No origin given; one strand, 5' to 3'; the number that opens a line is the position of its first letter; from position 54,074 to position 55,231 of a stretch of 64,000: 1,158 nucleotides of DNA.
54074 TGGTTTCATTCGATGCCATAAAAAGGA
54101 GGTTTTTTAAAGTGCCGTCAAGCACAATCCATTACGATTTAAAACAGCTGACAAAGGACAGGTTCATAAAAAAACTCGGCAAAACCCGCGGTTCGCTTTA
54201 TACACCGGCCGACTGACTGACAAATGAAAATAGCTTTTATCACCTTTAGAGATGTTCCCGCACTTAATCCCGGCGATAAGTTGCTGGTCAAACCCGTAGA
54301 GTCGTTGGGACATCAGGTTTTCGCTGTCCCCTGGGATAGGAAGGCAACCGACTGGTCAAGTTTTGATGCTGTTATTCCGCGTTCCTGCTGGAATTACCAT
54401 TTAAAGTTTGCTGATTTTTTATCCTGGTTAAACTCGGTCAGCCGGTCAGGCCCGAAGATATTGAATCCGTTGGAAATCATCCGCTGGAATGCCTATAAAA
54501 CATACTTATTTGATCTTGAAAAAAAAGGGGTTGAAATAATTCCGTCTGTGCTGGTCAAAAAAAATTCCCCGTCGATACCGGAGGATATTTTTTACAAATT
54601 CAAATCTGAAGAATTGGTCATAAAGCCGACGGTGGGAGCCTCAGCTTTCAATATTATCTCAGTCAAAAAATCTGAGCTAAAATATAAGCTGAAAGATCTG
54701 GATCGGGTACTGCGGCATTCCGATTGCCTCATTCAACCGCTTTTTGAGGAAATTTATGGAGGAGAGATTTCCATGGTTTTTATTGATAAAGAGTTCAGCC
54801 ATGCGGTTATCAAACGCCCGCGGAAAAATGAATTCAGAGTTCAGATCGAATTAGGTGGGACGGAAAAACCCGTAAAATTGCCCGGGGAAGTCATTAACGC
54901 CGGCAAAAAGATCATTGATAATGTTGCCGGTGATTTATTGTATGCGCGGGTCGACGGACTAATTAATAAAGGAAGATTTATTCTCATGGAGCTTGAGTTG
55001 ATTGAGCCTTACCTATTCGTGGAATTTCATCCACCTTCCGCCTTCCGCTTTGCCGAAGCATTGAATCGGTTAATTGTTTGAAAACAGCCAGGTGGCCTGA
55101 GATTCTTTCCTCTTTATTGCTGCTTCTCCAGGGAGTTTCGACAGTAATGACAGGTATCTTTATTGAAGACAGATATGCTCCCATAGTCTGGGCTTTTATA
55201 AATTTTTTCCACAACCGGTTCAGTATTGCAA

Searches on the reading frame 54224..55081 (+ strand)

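Call 59: search_protein_families(library=pfam, proteins=[window:54224-55081:+], max_evalue=0.00001)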
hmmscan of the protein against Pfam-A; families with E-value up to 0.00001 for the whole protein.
window:54224-55081:+ (285 aa): 1 family
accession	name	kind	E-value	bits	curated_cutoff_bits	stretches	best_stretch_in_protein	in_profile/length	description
PF02955.21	GSH-S_ATP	-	2.4e-07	30.8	23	1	104-230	10-135/175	Prokaryotic glutathione synthetase, ATP-grasp domain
